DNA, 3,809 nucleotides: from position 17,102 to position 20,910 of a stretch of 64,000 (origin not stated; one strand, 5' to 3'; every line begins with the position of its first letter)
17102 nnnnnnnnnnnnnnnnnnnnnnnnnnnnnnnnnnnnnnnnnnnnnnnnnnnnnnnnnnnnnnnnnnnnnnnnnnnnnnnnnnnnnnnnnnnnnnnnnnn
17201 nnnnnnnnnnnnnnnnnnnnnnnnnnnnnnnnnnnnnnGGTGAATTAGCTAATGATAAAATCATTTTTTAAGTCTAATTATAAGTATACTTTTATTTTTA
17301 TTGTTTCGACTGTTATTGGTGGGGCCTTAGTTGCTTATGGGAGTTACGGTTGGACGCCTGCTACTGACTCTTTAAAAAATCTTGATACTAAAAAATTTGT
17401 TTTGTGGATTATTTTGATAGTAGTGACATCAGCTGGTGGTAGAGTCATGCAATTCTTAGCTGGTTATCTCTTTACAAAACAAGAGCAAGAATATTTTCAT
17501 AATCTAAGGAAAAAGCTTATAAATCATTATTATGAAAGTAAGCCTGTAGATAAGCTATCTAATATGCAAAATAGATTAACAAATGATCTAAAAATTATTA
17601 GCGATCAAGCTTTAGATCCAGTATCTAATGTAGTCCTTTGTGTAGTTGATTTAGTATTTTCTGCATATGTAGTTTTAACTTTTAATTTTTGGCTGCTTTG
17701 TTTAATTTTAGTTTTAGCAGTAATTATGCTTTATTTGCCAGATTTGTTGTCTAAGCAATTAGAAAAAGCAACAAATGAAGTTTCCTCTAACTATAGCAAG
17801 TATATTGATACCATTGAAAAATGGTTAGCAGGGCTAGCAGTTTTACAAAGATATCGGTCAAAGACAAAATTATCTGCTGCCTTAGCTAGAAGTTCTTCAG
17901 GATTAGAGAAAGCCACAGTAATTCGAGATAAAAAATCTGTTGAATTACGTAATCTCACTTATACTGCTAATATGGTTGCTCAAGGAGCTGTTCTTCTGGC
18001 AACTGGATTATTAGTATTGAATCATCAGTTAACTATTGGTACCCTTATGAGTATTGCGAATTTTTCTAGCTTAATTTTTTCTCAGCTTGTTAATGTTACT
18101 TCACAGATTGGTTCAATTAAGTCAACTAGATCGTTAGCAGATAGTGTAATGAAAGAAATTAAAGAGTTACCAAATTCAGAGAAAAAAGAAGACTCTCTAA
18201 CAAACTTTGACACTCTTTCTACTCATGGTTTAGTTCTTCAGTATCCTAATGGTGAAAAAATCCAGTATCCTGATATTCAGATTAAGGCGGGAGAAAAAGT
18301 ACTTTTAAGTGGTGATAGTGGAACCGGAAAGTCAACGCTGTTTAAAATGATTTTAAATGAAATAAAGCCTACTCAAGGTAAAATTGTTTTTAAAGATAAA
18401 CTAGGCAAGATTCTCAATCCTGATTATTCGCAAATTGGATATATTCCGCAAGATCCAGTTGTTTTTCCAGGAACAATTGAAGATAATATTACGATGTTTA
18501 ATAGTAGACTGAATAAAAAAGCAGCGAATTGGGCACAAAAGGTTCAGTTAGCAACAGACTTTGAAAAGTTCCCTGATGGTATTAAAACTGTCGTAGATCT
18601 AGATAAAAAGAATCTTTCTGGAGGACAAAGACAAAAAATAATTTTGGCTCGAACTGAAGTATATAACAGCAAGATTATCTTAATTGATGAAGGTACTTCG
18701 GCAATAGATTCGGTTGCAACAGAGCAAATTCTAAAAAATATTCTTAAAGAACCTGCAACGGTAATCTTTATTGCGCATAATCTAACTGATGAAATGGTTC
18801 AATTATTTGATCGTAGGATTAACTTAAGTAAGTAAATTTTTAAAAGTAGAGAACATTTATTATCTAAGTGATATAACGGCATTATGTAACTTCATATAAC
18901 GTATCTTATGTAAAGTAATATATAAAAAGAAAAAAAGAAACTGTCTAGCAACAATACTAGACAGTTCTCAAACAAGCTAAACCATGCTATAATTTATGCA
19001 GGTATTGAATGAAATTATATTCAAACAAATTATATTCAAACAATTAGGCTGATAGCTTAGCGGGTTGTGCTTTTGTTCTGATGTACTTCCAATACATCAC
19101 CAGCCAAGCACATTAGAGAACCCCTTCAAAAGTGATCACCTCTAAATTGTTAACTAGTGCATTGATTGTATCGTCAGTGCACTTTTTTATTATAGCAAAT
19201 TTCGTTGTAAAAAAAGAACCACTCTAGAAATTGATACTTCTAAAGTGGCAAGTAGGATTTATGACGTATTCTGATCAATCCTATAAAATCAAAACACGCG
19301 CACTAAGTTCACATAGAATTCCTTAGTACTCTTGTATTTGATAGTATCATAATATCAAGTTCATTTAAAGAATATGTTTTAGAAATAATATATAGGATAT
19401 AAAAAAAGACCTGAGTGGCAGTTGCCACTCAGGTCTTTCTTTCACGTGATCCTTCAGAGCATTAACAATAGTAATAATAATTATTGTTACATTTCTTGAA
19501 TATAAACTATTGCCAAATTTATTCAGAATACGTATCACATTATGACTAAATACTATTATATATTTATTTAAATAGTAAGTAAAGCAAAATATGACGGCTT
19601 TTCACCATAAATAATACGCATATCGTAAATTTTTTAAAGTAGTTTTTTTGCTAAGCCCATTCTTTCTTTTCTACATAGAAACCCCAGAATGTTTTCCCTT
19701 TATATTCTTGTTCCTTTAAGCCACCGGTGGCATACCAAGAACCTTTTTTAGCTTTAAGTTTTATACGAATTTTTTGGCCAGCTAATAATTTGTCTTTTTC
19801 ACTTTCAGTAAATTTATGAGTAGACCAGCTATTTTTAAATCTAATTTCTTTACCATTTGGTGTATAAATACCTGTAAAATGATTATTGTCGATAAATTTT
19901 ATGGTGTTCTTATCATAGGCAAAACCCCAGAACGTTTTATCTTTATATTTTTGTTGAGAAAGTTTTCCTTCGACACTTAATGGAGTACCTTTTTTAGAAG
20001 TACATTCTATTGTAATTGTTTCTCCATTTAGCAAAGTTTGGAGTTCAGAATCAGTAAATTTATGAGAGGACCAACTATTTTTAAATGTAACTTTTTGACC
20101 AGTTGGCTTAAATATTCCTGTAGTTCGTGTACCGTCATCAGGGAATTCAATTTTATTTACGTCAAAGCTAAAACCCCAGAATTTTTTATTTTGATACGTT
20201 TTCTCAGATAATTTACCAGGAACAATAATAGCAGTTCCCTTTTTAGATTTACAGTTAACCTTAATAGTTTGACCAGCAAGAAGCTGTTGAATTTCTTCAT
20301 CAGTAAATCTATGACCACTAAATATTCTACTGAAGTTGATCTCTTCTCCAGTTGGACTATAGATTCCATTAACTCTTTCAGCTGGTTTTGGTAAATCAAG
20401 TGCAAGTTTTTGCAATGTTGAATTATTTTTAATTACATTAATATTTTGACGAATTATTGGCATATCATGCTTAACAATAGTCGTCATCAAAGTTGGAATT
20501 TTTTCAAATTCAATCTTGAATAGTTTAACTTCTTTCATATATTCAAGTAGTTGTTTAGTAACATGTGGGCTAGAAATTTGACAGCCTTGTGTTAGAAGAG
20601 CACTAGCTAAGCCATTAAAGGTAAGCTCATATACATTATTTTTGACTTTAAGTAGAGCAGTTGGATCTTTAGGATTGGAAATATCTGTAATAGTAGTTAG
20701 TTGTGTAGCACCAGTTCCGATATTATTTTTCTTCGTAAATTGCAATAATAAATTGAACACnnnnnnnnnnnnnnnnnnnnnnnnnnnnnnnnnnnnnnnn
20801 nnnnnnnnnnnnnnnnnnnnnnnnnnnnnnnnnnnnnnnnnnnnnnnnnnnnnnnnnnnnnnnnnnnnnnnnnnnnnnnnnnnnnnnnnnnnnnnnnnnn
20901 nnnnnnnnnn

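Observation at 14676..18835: Compact class III-like lanthipeptide cluster with a divergently transcribed 32-aa precursor missed by ORF calling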

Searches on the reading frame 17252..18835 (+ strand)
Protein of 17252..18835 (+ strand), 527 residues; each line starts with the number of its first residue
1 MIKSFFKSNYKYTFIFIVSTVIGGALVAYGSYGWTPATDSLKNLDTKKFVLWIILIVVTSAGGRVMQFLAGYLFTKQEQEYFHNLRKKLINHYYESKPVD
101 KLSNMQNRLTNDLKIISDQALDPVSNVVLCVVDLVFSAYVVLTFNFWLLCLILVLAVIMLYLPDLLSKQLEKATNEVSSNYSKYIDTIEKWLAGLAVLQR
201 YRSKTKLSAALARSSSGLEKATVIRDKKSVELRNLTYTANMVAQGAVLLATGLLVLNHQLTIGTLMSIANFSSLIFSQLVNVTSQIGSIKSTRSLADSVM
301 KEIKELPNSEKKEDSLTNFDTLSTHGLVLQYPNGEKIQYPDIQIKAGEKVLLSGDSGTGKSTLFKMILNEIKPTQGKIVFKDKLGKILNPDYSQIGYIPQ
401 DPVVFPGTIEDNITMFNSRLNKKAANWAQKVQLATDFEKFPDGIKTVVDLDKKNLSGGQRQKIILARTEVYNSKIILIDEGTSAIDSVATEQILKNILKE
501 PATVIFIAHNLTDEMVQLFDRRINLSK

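Call 3: search_protein_families(library=pfam, proteins=[window:17252-18835:+], max_evalue=0.1)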
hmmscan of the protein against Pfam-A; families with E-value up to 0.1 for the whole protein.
window:17252-18835:+ (527 aa): 24 families
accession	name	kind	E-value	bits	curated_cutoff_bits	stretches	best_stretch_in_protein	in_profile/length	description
PF00005.33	ABC_tran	-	2.8e-25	89.9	25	1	341-482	5-136/137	ABC transporter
PF00664.28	ABC_membrane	-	2.1e-12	47.7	28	1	14-278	2-273/274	ABC transporter transmembrane region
PF06472.20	ABC_membrane_2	-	0.00059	19.8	24.4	1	49-159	57-170/269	ABC transporter transmembrane region 2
PF03193.22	RsgA_GTPase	-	0.00088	19.6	30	1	312-386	72-145/174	RsgA GTPase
PF13555.12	AAA_29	-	0.0011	19.1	27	1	341-364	16-39/61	P-loop containing region of AAA domain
PF05673.19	DUF815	-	0.0011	18.7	23.8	1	345-378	51-84/249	Protein of unknown function (DUF815)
PF09818.15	ABC_ATPase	-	0.0016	18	23.2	1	428-503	132-209/283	P-loop domain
PF12775.13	AAA_7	-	0.0017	18.4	25.8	1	343-375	29-61/181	P-loop containing dynein motor region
PF02463.25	SMC_N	-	0.0021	18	40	1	340-524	135-210/220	RecF/RecN/SMC N terminal domain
PF03266.21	NTPase_1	-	0.0036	17.6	23.9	0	349-375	1-27/168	NTPase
PF13191.12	AAA_16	-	0.0038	18.2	32.6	1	347-375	24-52/167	AAA ATPase domain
PF00004.35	AAA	-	0.0047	17.8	21.2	1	350-378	1-29/131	ATPase family associated with various cellular activities (AAA)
PF20720.3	nSTAND3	-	0.005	17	27.2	1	349-380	19-50/155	Novel STAND NTPase 3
PF06414.18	Zeta_toxin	-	0.0066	16.3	22.3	1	350-395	19-64/199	Zeta toxin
PF00493.29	MCM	-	0.0081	15.7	23.3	1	325-370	34-80/224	MCM P-loop domain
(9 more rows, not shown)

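Call 4: search_protein_families(library=ncbifam, proteins=[window:17252-18835:+], max_evalue=0.1)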
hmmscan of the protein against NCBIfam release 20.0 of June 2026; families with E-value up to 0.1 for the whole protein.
window:17252-18835:+ (527 aa): 191 families (the best 25 are shown)
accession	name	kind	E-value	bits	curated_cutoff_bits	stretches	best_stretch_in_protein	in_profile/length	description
TIGR03375.1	type_I_sec_LssB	subfamily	2.4e-46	158.3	693.1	1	125-523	263-672/696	type I secretion system permease/ATPase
TIGR03796.1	NHLM_micro_ABC1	equivalog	2.7e-46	158.1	853.3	1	103-512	251-673/710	NHLP family bacteriocin export ABC transporter peptidase/permease/ATPase subunit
TIGR02857.1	CydD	equivalog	3.4e-45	155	435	1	41-520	33-524/529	thiol reductant ABC exporter subunit CydD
TIGR02203.1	MsbA_lipidA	equivalog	9.8e-44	149.8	602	1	45-512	49-530/572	lipid A export permease/ATP-binding protein MsbA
TIGR02868.1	CydC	equivalog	2.6e-41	141.9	329.05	1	107-511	114-530/530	thiol reductant ABC exporter subunit CydC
NF050039.1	sacti_exp_GggC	equivalog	1.3e-40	140.1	750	1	50-525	46-511/511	streptosactin export ABC transporter GggC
TIGR01193.1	bacteriocin_ABC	subfamily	6.3e-40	137.4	523.85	1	53-512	199-670/708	peptide cleavage/export ABC transporter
TIGR03797.1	NHLM_micro_ABC2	equivalog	2.2e-39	135.6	709.4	1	107-512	240-646/686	NHLP bacteriocin export ABC transporter permease/ATPase subunit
TIGR02204.1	MsbA_rel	hypoth_equivalog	1.2e-37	129.9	780.4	1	48-512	59-536/576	ABC transporter, permease/ATP-binding protein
TIGR01842.1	type_I_sec_PrtD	subfamily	1.2e-37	129.7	510.15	1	51-511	47-514/544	type I secretion system permease/ATPase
TIGR00958.1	3a01208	subfamily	1.9e-37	128.9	874.6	1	42-512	193-675/711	antigen peptide transporter 2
NF045513.1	HepA_fam_ABC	equivalog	4.9e-36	124.3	725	1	53-512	98-570/610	heterocyst formation ABC transporter subunit HepA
NF008364.0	PRK11160.1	equivalog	2.5e-34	118.8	630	1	103-513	117-537/575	heme ABC transporter ATP-binding protein/permease CydC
NF050066.1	LPSTprtrPglK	equivalog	1.2e-33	116.4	1000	1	71-512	94-544/558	BC-type lipopolysaccharide transporter PglK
NF008056.1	PRK10790.1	equivalog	9.6e-33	113.5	746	1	94-512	116-536/584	SmdB family multidrug efflux ABC transporter permease/ATP-binding protein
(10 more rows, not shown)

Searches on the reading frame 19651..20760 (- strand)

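Call 3: search_protein_families(library=pfam, proteins=[window:19651-20760:-], max_evalue=0.1)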
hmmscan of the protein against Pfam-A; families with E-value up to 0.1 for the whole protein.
window:19651-20760:- (369 aa): 4 families
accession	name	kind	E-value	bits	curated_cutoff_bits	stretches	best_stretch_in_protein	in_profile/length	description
PF13101.12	DUF3945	-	3e-08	33.6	21.9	1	147-175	21-50/50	Protein of unknown function (DUF3945)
PF00436.31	SSB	-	0.0006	20.3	26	0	252-276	63-87/104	Single-strand binding protein family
PF18297.6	NFACT-R_2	-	0.02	15.5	26.9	0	155-190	22-57/104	NFACT protein RNA binding domain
PF25454.1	zf-C3HC4_IRF-2BP1_2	-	0.082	13.6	26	0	213-244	41-72/72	IRF-2BP1/2 C3HC4 zinc finger domain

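Call 4: search_protein_families(library=ncbifam, proteins=[window:19651-20760:-], max_evalue=0.1)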
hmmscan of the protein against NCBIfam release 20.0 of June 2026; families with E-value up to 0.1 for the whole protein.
window:19651-20760:- (369 aa): 3 families
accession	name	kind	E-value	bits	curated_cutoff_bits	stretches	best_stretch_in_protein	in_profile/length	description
TIGR00621.2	ssb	subfamily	0.00081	19.8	53.95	0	256-276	70-90/165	single-stranded DNA-binding protein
TIGR04418.1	PriB_gamma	exception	0.0055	16.8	72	0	154-205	45-94/96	primosomal replication protein N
NF005013.0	PRK06418.1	equivalog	0.026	14.2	175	1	95-148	81-136/166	transcription elongation factor NusA-like protein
